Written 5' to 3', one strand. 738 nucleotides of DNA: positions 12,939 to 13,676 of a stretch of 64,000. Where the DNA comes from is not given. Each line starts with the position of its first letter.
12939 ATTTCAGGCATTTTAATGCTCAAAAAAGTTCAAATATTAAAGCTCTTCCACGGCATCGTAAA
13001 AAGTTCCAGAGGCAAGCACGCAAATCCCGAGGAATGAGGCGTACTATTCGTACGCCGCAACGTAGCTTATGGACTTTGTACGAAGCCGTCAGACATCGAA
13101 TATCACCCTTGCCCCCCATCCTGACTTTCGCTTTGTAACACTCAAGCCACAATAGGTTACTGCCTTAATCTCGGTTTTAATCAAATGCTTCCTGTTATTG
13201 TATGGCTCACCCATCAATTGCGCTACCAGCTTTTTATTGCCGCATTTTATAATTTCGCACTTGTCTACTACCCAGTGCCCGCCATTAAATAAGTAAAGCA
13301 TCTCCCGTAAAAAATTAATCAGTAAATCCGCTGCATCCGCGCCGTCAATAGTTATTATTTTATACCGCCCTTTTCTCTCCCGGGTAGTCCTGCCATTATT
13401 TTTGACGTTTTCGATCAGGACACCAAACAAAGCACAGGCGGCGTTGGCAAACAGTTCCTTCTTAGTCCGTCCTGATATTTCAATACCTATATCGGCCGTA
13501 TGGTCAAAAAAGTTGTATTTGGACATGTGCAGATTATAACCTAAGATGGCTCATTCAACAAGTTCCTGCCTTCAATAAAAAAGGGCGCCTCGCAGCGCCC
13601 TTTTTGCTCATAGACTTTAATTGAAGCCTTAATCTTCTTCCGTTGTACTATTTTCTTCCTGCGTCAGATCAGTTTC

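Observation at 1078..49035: One superfamily of roughly 105-140 bp imperfect-palindromic repeats fills many intergenic and intra-operon spacers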

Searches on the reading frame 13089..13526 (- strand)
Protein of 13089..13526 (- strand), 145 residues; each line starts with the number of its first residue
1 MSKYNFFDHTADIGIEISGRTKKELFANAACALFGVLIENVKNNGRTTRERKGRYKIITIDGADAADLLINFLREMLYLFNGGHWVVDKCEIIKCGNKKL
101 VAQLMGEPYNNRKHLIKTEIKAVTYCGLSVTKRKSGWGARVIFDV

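Call 11: search_protein_families(library=pfam, proteins=[window:13089-13526:-])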
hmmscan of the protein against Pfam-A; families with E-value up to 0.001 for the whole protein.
window:13089-13526:- (145 aa): 1 family
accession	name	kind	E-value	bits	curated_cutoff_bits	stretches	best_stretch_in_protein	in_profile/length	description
PF01951.21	Archease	-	1.8e-36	125.9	25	1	4-145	1-136/136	Archease protein family (MTH1598/TM1083)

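Call 12: find_encoding_contigs(protein=window:13089-13526:-, flank=10000, max_places=10)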
Protein window:13089-13526:- (145 aa): 23 contigs read that carry it; 10 places shown.
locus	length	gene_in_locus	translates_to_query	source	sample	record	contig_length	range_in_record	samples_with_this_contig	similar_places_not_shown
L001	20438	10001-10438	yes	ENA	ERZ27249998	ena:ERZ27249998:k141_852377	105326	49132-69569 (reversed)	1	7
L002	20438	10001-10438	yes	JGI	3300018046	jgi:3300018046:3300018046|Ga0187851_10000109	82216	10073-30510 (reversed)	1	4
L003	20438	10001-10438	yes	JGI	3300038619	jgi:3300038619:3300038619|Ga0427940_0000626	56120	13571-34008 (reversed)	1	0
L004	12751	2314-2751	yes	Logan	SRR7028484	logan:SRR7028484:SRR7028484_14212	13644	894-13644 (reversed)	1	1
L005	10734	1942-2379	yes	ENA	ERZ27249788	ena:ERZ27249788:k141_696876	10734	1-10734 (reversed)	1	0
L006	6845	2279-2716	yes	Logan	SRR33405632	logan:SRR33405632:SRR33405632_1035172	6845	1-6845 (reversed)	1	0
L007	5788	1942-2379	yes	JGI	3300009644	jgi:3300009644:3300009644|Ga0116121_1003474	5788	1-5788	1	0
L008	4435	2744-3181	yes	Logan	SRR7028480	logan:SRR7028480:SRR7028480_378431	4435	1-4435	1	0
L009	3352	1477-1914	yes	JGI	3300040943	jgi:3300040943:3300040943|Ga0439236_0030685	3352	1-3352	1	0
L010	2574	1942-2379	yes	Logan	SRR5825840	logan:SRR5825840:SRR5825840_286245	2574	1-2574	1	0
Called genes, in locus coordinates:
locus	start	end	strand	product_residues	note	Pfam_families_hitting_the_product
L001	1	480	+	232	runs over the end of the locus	PF02527:GidB, PF05175:MTS (weak), PF13847:Methyltransf_31 (weak)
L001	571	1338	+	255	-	PF00142:Fer4_NifH (faint), PF01656:CbiA, PF06564:CBP_BcsQ, PF09140:MipZ, PF10609:ParA, PF13614:AAA_31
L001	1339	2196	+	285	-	PF02195:ParB_N, PF17762:HTH_ParB, PF23552:ParB_C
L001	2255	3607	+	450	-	PF11638:DnaA_N, PF01695:IstB_IS21 (weak), PF00308:Bac_DnaA, PF00004:AAA (weak), PF08299:Bac_DnaA_C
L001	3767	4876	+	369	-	PF00712:DNA_pol3_beta, PF02767:DNA_pol3_beta_2, PF02768:DNA_pol3_beta_3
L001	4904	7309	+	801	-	PF02518:HATPase_c, PF00204:DNA_gyraseB, PF18053:GyrB_insert (faint), PF01751:Toprim, PF00986:DNA_gyraseB_C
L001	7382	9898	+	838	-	PF00521:DNA_topoisoIV, PF03989:DNA_gyraseA_C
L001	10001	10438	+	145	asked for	PF01951:Archease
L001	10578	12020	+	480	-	PF01139:RtcB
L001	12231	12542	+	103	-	-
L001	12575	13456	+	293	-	PF03279:Lip_A_acyltrans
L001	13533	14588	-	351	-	PF18948:DUF5692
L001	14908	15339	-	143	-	PF13291:ACT_4 (faint), PF19571:ACT_8, PF22190:TTHA0829-like_ACT (faint), PF01842:ACT (weak), PF22629:ACT_AHAS_ss (weak)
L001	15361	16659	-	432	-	PF00501:AMP-binding, PF14535:AMP-binding_C_2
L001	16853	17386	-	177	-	PF00293:NUDIX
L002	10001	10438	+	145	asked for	PF01951:Archease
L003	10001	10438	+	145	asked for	PF01951:Archease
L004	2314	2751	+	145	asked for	PF01951:Archease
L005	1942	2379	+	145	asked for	PF01951:Archease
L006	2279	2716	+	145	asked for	PF01951:Archease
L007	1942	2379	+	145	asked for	PF01951:Archease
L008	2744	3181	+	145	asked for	PF01951:Archease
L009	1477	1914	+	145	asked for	PF01951:Archease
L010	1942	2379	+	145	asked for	PF01951:Archease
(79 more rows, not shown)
